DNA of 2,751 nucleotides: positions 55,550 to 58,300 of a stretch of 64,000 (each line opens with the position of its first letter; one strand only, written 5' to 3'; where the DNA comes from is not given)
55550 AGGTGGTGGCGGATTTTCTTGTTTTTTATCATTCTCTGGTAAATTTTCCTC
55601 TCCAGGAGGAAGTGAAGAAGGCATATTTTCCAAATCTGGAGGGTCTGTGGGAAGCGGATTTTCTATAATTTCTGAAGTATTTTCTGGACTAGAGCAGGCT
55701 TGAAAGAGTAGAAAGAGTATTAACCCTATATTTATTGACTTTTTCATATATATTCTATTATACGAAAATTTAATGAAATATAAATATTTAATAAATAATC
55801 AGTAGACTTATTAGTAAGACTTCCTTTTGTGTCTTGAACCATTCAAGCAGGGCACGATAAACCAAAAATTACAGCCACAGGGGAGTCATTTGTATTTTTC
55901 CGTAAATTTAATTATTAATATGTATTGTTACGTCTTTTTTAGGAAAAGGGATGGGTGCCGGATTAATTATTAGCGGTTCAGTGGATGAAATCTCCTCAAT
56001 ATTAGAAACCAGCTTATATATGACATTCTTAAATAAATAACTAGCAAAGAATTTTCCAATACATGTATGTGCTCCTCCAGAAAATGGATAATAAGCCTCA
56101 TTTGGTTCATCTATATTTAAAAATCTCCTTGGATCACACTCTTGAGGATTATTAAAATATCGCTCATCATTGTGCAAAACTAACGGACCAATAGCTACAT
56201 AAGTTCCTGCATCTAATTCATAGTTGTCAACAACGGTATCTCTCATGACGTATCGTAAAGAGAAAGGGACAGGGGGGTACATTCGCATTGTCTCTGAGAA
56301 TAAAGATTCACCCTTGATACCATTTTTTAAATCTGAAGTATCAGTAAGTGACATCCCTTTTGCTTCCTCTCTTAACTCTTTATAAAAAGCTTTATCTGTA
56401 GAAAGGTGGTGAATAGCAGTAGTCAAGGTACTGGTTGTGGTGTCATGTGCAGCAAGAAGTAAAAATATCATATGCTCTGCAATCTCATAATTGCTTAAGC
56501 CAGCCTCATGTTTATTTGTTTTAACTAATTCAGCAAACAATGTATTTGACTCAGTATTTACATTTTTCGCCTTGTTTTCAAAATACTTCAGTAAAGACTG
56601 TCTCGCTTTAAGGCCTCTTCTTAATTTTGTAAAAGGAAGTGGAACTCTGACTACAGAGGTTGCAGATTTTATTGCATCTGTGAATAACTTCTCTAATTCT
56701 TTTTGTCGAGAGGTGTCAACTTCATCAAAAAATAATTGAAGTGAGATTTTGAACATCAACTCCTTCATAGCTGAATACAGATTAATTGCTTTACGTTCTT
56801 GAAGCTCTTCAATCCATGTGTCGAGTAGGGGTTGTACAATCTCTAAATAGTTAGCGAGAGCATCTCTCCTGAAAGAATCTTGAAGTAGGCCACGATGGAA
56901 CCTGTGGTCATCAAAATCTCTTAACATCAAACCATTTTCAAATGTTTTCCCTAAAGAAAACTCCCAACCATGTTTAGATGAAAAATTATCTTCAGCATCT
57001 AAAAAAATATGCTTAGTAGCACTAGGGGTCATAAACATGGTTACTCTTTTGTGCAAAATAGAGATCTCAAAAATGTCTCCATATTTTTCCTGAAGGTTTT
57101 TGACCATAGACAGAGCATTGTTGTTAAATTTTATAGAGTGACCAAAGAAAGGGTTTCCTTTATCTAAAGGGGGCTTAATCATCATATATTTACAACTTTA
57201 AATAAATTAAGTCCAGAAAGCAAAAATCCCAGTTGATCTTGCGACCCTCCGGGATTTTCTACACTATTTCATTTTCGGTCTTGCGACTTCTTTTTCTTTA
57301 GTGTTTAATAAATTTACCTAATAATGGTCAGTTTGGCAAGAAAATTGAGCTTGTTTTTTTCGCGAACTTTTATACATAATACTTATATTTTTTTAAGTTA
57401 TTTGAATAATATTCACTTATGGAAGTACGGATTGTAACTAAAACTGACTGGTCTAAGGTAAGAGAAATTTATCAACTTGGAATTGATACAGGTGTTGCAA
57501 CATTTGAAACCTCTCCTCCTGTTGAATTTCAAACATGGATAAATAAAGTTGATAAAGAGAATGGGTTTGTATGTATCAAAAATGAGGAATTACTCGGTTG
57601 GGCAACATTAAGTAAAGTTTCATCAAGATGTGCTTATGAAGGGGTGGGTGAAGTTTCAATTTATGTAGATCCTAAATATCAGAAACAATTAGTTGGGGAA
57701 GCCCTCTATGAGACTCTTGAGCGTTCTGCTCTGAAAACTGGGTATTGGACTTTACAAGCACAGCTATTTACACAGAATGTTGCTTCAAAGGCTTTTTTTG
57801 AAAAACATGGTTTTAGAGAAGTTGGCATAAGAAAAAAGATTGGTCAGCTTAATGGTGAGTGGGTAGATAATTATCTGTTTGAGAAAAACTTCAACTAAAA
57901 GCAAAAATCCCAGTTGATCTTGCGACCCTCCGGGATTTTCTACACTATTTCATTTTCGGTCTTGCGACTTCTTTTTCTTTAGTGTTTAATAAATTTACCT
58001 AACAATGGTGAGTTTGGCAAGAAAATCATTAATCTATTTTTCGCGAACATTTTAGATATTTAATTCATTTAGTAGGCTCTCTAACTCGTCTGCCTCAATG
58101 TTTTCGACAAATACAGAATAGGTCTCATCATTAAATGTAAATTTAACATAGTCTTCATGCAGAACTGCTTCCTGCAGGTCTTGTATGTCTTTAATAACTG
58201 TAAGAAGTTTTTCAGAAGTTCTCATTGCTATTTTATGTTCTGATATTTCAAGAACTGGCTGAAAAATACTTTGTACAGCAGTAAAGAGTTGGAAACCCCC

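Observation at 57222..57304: Each repeat is a complete small-RNA gene: promoter, two GCAA-tetraloop hairpins and an intrinsic terminator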

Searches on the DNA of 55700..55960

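Call 52: search_rna_families(source=window, start=55700, end=55960, threshold=evalue, max_evalue=10, show_alignments=2)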
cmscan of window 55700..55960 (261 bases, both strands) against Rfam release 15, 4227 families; matches with E-value up to 10: 2.
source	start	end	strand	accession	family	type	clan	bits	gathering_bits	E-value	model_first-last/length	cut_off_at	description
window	55860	55897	-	RF00143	mir-6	Gene; miRNA;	CL00083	14.3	58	7.7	1-74/74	no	mir-6 microRNA precursor family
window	55700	55714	+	RF02914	DUF805b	Cis-reg;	CL00115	9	35.6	9.8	21-35/35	5'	DUF805b RNA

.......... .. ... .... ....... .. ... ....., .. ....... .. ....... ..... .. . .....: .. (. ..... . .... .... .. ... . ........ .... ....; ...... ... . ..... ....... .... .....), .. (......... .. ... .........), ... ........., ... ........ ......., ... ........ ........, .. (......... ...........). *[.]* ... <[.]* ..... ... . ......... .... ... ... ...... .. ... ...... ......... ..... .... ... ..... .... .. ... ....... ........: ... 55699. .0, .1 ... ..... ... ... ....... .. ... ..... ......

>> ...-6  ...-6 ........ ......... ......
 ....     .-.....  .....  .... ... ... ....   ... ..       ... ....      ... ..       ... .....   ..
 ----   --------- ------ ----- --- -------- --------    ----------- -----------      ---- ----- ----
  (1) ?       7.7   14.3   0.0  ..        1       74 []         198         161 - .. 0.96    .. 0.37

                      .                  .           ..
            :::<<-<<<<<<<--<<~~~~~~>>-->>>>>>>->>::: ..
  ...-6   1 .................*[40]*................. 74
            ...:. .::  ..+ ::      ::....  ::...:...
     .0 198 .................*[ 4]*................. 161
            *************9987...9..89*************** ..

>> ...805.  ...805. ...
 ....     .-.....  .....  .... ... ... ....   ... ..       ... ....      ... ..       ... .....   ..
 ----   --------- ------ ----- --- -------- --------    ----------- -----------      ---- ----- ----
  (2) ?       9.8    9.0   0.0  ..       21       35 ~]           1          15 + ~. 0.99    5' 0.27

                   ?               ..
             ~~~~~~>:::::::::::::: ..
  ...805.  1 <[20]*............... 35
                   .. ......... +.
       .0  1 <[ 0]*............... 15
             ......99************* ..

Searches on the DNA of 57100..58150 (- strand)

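Call 4: search_rna_families(source=window, start=57100, end=58150, threshold=evalue, max_evalue=10, show_alignments=5)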
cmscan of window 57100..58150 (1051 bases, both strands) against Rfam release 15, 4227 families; matches with E-value up to 10: 5.
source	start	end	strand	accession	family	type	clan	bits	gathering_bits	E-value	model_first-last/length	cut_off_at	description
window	57190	57295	+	RF01770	rimP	Cis-reg; leader;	-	21.2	47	0.97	1-102/102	no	Gammaprotebacteria rimP leader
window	57467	57570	-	RF00443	SNORA27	Gene; snRNA; snoRNA; HACA-box;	CL00032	16.4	64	4.8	1-127/127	no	Small nucleolar RNA SNORA27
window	57717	57772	+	RF00691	mir-146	Gene; miRNA;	-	15.8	50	2.6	1-90/90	no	mir-146 microRNA precursor family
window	57596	57654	+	RF03071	Sodium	Cis-reg; riboswitch;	-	14.4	40.5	4.2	1-55/55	no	Na+ riboswitch aptamer (DUF1646)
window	57445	57620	+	RF02687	RAGATH-8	Gene; sRNA;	-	13.1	86.7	0.77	1-276/276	no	RAGATH-8 RNA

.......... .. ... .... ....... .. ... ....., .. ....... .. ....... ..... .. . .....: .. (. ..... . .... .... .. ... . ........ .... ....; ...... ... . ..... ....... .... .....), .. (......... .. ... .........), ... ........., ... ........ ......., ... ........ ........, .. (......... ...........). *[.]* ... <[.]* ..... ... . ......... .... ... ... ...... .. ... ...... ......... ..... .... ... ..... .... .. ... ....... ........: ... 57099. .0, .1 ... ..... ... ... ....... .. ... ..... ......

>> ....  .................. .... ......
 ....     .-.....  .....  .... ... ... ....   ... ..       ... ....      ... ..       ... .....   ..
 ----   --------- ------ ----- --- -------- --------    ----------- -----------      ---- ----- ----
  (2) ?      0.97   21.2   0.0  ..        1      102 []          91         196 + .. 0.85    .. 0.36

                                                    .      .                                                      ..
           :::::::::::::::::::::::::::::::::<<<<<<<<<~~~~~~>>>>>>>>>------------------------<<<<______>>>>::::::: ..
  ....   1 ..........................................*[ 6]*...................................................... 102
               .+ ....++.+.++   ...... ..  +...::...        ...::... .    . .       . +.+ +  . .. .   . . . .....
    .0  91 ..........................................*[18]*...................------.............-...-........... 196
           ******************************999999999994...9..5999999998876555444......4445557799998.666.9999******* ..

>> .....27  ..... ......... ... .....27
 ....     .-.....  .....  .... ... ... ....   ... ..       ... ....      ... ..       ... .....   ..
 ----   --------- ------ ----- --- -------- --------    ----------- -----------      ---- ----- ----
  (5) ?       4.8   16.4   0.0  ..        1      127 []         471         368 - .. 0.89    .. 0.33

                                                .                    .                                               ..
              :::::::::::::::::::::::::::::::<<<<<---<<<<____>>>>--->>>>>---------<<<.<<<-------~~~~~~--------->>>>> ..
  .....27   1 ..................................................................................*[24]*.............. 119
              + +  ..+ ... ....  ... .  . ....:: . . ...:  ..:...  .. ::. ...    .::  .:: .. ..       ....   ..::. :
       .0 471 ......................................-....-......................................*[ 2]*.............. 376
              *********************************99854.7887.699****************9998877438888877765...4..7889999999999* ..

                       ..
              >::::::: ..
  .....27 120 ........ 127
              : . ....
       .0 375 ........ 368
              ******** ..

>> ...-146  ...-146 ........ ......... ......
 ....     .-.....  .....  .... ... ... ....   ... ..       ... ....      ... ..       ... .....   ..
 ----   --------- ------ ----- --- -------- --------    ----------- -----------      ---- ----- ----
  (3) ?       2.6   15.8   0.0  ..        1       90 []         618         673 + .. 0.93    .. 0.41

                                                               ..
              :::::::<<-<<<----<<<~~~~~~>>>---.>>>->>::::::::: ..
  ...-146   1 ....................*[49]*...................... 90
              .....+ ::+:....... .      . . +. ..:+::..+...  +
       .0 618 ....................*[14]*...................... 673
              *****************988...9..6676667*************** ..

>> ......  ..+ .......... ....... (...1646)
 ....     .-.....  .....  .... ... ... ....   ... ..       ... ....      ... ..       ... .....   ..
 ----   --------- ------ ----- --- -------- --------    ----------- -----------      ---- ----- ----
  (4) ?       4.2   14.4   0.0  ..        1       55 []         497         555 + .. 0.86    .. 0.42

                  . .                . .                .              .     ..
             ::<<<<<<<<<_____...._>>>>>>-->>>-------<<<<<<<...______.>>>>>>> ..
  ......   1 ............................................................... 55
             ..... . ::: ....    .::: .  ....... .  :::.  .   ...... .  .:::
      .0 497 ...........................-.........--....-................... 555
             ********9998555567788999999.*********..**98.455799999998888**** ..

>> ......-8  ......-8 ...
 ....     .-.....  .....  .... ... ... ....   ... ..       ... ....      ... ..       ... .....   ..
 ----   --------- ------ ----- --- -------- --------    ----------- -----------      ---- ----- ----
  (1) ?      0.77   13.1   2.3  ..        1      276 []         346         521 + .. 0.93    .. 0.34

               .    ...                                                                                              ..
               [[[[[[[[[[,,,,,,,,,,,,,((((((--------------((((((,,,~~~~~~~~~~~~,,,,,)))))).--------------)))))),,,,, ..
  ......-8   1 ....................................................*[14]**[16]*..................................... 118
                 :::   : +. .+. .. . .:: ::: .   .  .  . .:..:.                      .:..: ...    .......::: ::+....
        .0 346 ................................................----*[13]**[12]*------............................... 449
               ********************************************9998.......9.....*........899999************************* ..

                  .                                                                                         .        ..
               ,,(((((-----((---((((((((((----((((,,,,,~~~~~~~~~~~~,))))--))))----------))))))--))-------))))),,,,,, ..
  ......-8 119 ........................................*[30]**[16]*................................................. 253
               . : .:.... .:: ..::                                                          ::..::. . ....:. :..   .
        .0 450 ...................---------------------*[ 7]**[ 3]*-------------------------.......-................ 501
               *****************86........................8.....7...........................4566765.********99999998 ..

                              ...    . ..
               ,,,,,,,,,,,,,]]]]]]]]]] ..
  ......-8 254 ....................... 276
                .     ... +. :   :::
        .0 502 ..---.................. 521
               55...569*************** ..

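Call 33: build_rna_model(alignment_id=A2, structure=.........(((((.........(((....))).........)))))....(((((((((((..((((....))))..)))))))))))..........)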
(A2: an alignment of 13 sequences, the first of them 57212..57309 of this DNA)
Model R1 built from alignment A2 (13 sequences, 99 columns); structure: as given.
model positions 98; base pairs 23; branch points 1; effective number of sequences 1.06; information 0.591 bits per position. Calibrated on 0.2 Mb of random sequence (short: E-values are rough).
structure used (alignment columns):
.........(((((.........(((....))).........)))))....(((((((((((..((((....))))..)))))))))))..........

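Call 34: search_with_rna_model(model_id=R1, source=window, max_evalue=10, filters=off)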
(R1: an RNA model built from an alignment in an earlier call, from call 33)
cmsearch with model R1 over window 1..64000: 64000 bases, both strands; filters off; matches with E-value up to 10: 25.
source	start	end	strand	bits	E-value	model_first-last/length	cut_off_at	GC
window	57212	57309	-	112.2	2.7e-20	1-98/98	no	0.39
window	57893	57990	-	111.2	4.2e-20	1-98/98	no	0.37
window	4975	5055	-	16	0.67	1-98/98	no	0.36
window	29421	29494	-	15.4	0.92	1-98/98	no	0.28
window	60667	60758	-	13.3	2.5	1-98/98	no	0.38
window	57870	57951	+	13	2.8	1-98/98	no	0.37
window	58247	58353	+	12.8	3.1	1-98/98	no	0.38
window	57188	57270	+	12.5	3.5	1-98/98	no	0.35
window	28397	28464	-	12.1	4.2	1-98/98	no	0.26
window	3344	3412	-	12.1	4.3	1-98/98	no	0.25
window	55385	55469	-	11.9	4.6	1-98/98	no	0.33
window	29017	29082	-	11.7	5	1-98/98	no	0.18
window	11149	11234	-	11.7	5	1-98/98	no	0.31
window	10437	10535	-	11.6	5.3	1-98/98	no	0.3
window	55854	55947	-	11.6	5.3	1-98/98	no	0.28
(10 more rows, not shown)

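Call 35: search_with_rna_model(model_id=R1, sources=[L020, L021, L022, L023, L024, L025, L026, L027, L028, L029, L030, L031, L032, L033, L034, L035, L036, L037, L038, L039, L040, L041, L042, L043, L044, L045, L046, L047, L048, L049, L050, L051, L052, L053, L054, L055, L056, L057, L058, L059, L060, L061, L062, L063, L064, L065, L066, L067, L068, L069, L070, L071, L072, L073, L074, L075, L076, L077, L078, L079, L080, L081, L082, L083, L084, L085, L086, L087, L088, L089, L090, L091, L092, L093, L094, L095, L096, L097, L098, L099], max_evalue=0.01, make_alignment=true)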
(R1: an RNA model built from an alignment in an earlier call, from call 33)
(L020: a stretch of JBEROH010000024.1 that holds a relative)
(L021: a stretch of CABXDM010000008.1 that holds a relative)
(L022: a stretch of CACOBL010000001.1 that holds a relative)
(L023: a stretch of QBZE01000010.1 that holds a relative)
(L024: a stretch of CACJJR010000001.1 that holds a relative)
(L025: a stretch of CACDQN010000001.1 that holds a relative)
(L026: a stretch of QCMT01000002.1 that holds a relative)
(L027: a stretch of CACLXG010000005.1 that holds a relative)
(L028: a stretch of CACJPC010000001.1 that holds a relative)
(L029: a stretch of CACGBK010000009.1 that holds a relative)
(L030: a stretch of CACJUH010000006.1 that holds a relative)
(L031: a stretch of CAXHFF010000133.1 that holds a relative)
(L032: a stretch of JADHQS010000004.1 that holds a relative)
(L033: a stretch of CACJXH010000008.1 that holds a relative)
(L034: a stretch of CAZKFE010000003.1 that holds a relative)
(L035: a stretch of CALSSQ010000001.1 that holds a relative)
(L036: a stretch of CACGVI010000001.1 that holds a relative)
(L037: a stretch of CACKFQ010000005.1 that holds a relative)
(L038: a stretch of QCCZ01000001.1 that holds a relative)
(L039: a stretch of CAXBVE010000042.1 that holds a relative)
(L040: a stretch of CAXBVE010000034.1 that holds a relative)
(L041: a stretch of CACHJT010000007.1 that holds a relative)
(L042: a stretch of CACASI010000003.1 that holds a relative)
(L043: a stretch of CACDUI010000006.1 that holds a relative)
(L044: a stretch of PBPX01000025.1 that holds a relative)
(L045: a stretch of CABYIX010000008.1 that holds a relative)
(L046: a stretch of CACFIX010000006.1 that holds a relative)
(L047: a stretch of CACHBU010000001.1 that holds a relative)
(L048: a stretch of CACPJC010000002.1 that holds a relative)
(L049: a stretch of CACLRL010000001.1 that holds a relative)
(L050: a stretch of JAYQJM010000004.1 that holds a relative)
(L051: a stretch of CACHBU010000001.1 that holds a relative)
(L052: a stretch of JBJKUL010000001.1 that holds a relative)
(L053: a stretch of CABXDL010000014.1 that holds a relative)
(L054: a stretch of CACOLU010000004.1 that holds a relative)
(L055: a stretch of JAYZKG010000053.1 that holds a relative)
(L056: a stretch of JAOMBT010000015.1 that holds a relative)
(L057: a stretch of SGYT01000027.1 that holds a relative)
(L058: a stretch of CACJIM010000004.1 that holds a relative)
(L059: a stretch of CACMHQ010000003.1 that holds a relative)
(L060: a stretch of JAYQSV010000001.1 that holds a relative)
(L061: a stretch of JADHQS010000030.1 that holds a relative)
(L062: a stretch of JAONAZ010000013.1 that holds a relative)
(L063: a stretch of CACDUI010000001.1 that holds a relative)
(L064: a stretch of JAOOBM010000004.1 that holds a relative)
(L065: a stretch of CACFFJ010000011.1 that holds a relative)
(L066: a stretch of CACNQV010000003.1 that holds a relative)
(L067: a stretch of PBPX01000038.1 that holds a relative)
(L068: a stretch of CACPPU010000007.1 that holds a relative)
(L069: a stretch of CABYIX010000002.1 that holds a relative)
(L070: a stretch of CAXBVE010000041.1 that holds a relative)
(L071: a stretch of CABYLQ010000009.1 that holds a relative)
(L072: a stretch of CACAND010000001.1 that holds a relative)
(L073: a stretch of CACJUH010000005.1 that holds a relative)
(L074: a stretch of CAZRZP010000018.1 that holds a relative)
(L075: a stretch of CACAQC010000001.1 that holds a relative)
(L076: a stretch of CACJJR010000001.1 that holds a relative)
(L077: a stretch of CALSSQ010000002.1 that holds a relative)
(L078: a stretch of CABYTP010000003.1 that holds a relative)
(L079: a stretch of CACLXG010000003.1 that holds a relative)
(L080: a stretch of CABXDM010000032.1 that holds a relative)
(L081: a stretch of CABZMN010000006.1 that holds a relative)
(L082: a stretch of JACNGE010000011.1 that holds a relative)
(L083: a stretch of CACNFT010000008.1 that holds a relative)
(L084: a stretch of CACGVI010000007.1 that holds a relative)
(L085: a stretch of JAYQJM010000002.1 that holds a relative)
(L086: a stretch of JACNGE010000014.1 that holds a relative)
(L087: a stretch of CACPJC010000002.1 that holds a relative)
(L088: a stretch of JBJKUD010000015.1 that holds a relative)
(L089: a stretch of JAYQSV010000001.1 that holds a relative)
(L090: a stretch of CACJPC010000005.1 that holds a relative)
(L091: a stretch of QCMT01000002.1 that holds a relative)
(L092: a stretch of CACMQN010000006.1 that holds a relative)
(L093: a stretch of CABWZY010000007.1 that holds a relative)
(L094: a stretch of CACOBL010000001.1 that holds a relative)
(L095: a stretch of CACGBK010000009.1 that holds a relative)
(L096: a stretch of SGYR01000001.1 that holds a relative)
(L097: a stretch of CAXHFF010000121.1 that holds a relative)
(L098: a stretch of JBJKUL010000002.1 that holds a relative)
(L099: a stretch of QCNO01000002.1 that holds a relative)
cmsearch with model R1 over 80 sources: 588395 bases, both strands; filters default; matches with E-value up to 0.01: 122.
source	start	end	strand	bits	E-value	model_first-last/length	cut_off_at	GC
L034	478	575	+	118.4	1.4e-20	1-98/98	no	0.36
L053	1990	2087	+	118.4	1.4e-20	1-98/98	no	0.36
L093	2928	3025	+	118.4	1.4e-20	1-98/98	no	0.36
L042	574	671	-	118.4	1.4e-20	1-98/98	no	0.39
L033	4998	5095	+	117.3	2.2e-20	1-98/98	no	0.38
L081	1505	1602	-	117.3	2.2e-20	1-98/98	no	0.38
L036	5709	5806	+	117.2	2.4e-20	1-98/98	no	0.38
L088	5902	5999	+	117.2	2.4e-20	1-98/98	no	0.38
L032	3007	3104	+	117.2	2.4e-20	1-98/98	no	0.36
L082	6080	6177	-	117.2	2.4e-20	1-98/98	no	0.36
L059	6356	6453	+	117.1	2.5e-20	1-98/98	no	0.38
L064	1131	1228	-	117.1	2.5e-20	1-98/98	no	0.38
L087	7100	7197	-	117.1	2.5e-20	1-98/98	no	0.38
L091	832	929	+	117.1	2.5e-20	1-98/98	no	0.38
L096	4647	4744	-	116.9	2.7e-20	1-98/98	no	0.36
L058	3244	3341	-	116.8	2.9e-20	1-98/98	no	0.37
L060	3262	3359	-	116.6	3.1e-20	1-98/98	no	0.37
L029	7459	7556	-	116.2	3.7e-20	1-98/98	no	0.39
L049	3719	3816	+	116.2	3.7e-20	1-98/98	no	0.39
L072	2883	2980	-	116.2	3.7e-20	1-98/98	no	0.39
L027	2020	2117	-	116.2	3.9e-20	1-98/98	no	0.39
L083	551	648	-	116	4.2e-20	1-98/98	no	0.39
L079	7354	7451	-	115.8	4.6e-20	1-98/98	no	0.38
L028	5524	5621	-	115.2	5.9e-20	1-98/98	no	0.37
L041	3495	3592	+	115.2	5.9e-20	1-98/98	no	0.37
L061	3517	3614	-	115.2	5.9e-20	1-98/98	no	0.37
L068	7223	7320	-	115.2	5.9e-20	1-98/98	no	0.37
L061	2560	2657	-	115.2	6e-20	1-98/98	no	0.35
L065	3285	3382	+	115.1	6.2e-20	1-98/98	no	0.37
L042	2042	2139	-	115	6.5e-20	1-98/98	no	0.39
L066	2625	2722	-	114.8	7.2e-20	1-98/98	no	0.33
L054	555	652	+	114.6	7.9e-20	1-98/98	no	0.35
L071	1144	1241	-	114.6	7.9e-20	1-98/98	no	0.38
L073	7734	7831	-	114.4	8.5e-20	1-98/98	no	0.37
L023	5684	5781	+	114.4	8.7e-20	1-98/98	no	0.36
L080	903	1000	+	114.4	8.7e-20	1-98/98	no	0.39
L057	337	434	-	114.3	9.1e-20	1-98/98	no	0.35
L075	1523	1620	+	114.3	9.2e-20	1-98/98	no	0.36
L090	4280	4377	+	114.2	9.7e-20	1-98/98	no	0.4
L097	1713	1810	+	114.2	9.8e-20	1-98/98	no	0.39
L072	4351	4448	-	114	1.1e-19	1-98/98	no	0.4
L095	928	1025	-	114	1.1e-19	1-98/98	no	0.4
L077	119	216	-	113.8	1.2e-19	1-98/98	no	0.39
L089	4141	4238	+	113.7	1.2e-19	1-98/98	no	0.39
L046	3820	3917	-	113.1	1.6e-19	1-98/98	no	0.38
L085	3742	3839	-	113.1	1.6e-19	1-98/98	no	0.38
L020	699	796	-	112.9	1.7e-19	1-98/98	no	0.36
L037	2651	2748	-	112.6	2e-19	1-98/98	no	0.39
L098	1397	1494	-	112.4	2.2e-19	1-98/98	no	0.33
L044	1289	1386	-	112.3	2.3e-19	1-98/98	no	0.36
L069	2330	2427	+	112.3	2.4e-19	1-98/98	no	0.34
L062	651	748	-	112.2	2.4e-19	1-98/98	no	0.39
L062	878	975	-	112.2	2.4e-19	1-98/98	no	0.39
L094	2792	2889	-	112.1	2.5e-19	1-98/98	no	0.37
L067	396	493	-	112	2.7e-19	1-98/98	no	0.35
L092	2725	2822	+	111.9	2.8e-19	1-98/98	no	0.34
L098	700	796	-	111.7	3e-19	1-98/98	no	0.38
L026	7360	7457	+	111.6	3.2e-19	1-98/98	no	0.35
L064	2603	2700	-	111.6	3.2e-19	1-98/98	no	0.35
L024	291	388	-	111.5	3.4e-19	1-98/98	no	0.38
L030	7138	7235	-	111.4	3.6e-19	1-98/98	no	0.38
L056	3905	4002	+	111.3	3.6e-19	1-98/98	no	0.37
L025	6772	6869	+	111.3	3.7e-19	1-98/98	no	0.37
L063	1065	1162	+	111.3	3.7e-19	1-98/98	no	0.37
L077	800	897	-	111.2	3.8e-19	1-98/98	no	0.37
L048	572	669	-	111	4.1e-19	1-98/98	no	0.34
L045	4033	4130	-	111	4.2e-19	1-98/98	no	0.38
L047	5298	5395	-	110.8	4.6e-19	1-98/98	no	0.37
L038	5801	5898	-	110.8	4.7e-19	1-98/98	no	0.38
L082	6796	6893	-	110.2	6.1e-19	1-98/98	no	0.38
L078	7610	7707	-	110.2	6.2e-19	1-98/98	no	0.37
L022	3917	4014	+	110.1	6.5e-19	1-98/98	no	0.35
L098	2386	2482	-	109.8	7.4e-19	1-98/98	no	0.37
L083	2019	2116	-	109.7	7.9e-19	1-98/98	no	0.37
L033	3530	3627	+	109.7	7.9e-19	1-98/98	no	0.37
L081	2973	3070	-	109.7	7.9e-19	1-98/98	no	0.37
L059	4884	4981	+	109.2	9.6e-19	1-98/98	no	0.34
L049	2251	2348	+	107.8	1.9e-18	1-98/98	no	0.4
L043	2261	2358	+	107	2.7e-18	1-98/98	no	0.38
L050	531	627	+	106.5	3.4e-18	1-98/98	no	0.39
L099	650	747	+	105.3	5.9e-18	1-98/98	no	0.37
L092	1257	1354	+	104.3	9.6e-18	1-98/98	no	0.33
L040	5920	6012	+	104.2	1e-17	1-93/98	3'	0.38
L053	521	616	+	101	4.3e-17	1-98/98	no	0.34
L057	1807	1902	-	101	4.3e-17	1-98/98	no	0.34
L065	1817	1912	+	101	4.3e-17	1-98/98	no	0.34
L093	1459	1554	+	101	4.3e-17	1-98/98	no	0.34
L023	4218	4313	+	100.2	6.5e-17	1-98/98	no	0.34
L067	1864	1959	-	100.2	6.5e-17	1-98/98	no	0.34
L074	1134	1229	-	98.3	1.6e-16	1-98/98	no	0.33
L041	4163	4259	+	96.2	4.1e-16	1-98/98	no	0.37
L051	1708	1804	+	96.1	4.4e-16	1-98/98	no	0.33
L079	7139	7235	-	95.6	5.5e-16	1-98/98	no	0.35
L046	3637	3733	-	93.6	1.4e-15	1-98/98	no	0.35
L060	273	366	-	93.4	1.5e-15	1-98/98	no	0.34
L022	4101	4197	+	93.1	1.7e-15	1-98/98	no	0.36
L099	834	930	+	92.5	2.3e-15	1-98/98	no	0.36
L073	7551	7647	-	92.4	2.4e-15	1-98/98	no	0.37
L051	1891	1987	+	92.3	2.5e-15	1-98/98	no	0.36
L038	5618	5714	-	91.8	3.2e-15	1-98/98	no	0.37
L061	1893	1989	-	91.7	3.3e-15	1-98/98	no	0.35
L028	4846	4942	-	91.1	4.5e-15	1-98/98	no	0.37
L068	5253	5349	-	90.8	5.1e-15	1-98/98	no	0.36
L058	3032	3128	-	90.8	5.2e-15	1-98/98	no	0.35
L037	2437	2533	-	90.6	5.5e-15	1-98/98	no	0.38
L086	3066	3162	+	90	7.5e-15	1-98/98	no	0.33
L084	76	172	+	89.7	8.5e-15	1-98/98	no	0.35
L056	4097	4193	+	89.4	9.7e-15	1-98/98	no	0.39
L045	3841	3937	-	89.3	1e-14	1-98/98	no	0.39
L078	7418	7514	-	89.3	1e-14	1-98/98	no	0.39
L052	511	607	+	86.3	4e-14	1-98/98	no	0.36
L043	2459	2555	+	85.9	4.8e-14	1-98/98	no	0.34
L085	3076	3172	-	85.4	6.2e-14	1-98/98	no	0.37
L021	6286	6382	+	85.2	6.9e-14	1-98/98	no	0.34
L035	3534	3630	-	85.2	6.9e-14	1-98/98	no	0.34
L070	2507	2603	+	85.2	6.9e-14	1-98/98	no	0.34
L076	7105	7201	-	85.1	7.2e-14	1-98/98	no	0.34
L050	2316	2409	+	81.8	3.4e-13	1-98/98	no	0.37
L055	575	668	-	69.1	1.2e-10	1-98/98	no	0.35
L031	1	57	+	57.3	3e-08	42-98/98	5'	0.46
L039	1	49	+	54.9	9e-08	50-98/98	5'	0.47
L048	534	629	+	32.2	0.0034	1-98/98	no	0.26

Alignment A3: 122 matches aligned to the model, 107 columns, each read 5' to 3' on its own strand. Consensus structure (alignment columns), stored with it:
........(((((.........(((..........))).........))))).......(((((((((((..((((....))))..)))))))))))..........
